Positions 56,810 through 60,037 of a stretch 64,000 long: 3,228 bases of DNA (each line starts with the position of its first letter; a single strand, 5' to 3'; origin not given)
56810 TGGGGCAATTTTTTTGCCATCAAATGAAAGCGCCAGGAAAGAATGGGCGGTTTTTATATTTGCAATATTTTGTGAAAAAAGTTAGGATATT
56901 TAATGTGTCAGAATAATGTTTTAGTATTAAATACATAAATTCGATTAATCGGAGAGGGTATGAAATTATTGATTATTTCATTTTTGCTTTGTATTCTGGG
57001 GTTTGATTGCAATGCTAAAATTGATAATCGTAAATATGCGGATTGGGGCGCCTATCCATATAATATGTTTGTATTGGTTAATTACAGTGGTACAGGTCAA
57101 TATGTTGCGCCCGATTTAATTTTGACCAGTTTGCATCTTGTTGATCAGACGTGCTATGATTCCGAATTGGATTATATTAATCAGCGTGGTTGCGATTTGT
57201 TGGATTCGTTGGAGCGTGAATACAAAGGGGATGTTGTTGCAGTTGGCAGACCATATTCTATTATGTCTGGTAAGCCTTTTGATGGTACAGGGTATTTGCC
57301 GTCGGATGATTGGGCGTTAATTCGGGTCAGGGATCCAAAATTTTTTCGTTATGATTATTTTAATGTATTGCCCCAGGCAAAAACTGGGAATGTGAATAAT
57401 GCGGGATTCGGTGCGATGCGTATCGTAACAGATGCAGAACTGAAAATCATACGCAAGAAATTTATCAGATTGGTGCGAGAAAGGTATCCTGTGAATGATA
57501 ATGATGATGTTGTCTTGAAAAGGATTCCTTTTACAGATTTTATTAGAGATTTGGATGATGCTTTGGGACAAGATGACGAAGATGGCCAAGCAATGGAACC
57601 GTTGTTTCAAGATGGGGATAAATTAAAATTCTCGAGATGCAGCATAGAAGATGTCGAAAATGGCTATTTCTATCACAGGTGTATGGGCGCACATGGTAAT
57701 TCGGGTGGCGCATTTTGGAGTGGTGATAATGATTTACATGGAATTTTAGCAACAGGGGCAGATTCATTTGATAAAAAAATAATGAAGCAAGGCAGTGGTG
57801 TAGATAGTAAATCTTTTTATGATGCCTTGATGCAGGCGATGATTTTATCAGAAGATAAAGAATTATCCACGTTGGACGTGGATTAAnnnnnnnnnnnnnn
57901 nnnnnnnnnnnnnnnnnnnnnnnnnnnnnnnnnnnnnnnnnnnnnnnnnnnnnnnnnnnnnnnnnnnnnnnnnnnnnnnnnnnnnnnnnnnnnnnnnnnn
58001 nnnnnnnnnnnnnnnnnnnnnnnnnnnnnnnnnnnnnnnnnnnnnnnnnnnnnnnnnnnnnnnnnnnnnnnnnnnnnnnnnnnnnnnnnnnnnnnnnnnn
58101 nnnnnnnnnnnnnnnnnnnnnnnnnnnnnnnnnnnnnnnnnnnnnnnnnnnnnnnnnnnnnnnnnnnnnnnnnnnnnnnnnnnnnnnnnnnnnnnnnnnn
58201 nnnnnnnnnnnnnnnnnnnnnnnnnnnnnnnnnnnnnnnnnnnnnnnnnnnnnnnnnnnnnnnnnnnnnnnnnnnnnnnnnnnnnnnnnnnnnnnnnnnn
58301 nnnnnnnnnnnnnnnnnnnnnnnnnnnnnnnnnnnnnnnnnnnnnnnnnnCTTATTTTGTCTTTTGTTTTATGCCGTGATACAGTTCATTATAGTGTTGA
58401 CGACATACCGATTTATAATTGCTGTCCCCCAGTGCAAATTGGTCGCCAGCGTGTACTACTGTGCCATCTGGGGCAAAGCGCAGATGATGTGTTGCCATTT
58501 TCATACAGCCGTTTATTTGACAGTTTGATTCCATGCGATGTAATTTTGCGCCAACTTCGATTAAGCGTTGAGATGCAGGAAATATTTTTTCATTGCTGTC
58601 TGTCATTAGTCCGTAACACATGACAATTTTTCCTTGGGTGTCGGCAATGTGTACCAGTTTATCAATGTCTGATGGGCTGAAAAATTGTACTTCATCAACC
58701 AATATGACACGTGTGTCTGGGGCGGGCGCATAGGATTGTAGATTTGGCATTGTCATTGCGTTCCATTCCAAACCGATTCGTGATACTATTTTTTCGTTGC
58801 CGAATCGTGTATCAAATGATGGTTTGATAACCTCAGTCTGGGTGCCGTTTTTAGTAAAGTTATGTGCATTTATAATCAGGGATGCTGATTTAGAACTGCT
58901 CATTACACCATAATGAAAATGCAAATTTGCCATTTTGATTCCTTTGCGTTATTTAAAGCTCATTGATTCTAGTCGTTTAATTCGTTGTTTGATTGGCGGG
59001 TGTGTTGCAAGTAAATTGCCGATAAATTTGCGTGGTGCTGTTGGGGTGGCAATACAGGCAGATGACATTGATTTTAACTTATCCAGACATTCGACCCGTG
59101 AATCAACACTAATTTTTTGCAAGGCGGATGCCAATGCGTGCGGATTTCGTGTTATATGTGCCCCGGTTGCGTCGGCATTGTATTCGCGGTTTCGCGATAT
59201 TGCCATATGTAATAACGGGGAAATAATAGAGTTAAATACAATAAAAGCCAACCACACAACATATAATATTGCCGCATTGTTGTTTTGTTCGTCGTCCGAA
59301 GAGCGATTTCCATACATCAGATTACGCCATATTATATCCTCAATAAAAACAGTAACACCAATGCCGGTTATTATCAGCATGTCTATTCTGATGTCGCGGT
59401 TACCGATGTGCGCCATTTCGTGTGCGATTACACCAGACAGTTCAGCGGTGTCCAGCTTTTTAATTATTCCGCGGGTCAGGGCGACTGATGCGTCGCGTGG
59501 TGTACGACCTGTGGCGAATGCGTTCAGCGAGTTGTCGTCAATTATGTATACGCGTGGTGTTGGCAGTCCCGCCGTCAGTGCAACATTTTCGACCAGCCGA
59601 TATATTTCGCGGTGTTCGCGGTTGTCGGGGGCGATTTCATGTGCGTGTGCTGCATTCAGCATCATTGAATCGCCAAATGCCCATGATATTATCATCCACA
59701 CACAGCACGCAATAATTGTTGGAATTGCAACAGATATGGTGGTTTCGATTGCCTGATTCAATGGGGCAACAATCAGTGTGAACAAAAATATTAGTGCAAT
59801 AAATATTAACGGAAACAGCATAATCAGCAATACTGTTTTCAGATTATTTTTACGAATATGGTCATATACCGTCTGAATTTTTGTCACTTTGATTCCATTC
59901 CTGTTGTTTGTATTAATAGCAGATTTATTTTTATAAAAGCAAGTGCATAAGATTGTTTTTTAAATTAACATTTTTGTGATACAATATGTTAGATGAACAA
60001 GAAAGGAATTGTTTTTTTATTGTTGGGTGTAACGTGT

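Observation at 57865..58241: tRNA-Arg(ACG) locus: 185-bp-period repeat carrying the same core, an exact copy of the tRNA 3' end, and a hairpin module reused as the end of a protease gene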

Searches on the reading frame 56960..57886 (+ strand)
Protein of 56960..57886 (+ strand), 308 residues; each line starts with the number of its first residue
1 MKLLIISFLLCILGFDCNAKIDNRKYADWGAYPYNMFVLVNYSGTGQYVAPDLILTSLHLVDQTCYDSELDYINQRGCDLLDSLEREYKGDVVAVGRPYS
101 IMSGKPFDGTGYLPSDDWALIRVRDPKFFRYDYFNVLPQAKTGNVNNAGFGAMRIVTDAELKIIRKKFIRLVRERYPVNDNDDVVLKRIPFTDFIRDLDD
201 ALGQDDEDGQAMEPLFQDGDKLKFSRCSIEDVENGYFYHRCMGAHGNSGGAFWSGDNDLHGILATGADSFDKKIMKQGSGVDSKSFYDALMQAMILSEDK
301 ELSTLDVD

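Call 58: search_protein_families(library=pfam, proteins=[window:56960-57886:+], max_evalue=0.01)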
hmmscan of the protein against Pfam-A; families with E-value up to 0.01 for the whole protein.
window:56960-57886:+ (308 aa): 1 family
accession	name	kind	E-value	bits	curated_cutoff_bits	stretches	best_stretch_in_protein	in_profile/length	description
PF13365.12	Trypsin_2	-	0.00056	21.1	27.6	0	44-150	1-88/144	Trypsin-like peptidase domain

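Call 59: find_homologous_proteins(query=window:56960-57886:+, max_evalue=0.00001)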
Query window:56960-57886:+ (308 aa): 7 proteins with E <= 0.00001 among 981 candidates.
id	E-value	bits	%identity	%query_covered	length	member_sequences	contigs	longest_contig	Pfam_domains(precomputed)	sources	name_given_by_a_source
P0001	8.0e-206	700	98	100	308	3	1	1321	-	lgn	-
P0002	4.7e-143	494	70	94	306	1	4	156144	PF13365.13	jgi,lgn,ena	jgi:hypothetical protein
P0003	1.3e-54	204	41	88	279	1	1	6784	PF00089.33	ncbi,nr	ncbi:trypsin-like serine protease, partial [bacterium]|nr:trypsin-like serine protease [bacterium]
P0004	3.5e-53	199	41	95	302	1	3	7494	PF13365.13,PF10459.16,PF00089.33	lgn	-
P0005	8.3e-50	188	41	90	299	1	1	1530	PF13365.13,PF10459.16,PF00089.33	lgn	-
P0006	3.1e-14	71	30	89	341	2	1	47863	PF13365.13,PF00089.33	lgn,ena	-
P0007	8.8e-11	60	31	60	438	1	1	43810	PF13365.13,PF00089.33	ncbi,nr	ncbi:MAG: trypsin-like serine protease, partial [Alphaproteobacteria bacterium]|nr:trypsin-like seri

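Call 61: find_encoding_contigs(protein=P0002, flank=3000, max_places=4)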
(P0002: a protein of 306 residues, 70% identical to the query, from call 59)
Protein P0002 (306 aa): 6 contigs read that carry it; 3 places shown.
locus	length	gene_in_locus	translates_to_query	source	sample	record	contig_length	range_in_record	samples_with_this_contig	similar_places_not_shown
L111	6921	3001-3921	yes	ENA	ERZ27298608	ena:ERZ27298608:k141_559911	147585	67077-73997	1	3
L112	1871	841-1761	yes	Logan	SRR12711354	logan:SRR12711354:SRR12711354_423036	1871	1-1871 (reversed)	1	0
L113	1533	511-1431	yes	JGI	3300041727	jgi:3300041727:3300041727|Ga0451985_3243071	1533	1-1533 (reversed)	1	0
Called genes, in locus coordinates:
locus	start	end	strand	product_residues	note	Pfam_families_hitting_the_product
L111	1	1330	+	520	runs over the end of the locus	PF17251:Pom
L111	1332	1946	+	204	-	-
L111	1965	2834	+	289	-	PF11276:DUF3078 (weak)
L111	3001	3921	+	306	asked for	PF13365:Trypsin_2 (faint)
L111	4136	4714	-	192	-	PF00265:TK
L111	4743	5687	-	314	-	PF01435:Peptidase_M48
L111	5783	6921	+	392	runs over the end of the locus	-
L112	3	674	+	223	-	?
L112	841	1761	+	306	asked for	PF13365:Trypsin_2 (faint)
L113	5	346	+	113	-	-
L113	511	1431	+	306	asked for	PF13365:Trypsin_2 (faint)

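Call 64: find_encoding_contigs(protein=P0001, flank=3000, max_places=4)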
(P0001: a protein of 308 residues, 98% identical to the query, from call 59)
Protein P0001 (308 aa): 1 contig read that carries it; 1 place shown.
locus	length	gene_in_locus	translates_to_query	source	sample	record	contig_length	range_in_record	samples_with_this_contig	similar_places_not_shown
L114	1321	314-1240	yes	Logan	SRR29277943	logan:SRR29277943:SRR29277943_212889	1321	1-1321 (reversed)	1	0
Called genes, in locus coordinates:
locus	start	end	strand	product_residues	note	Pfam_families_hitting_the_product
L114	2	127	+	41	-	?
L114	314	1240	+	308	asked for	-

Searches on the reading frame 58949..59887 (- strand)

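Call 58: search_protein_families(library=pfam, proteins=[window:58949-59887:-], max_evalue=0.01)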
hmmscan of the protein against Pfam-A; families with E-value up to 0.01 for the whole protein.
window:58949-59887:- (312 aa): 2 families
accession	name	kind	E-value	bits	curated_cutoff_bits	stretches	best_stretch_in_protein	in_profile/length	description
PF01435.24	Peptidase_M48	-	1.6e-35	123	20.3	1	90-309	2-185/186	Peptidase family M48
PF03600.22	CitMHS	-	0.00015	21.4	31.9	1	17-250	116-228/336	Citrate transporter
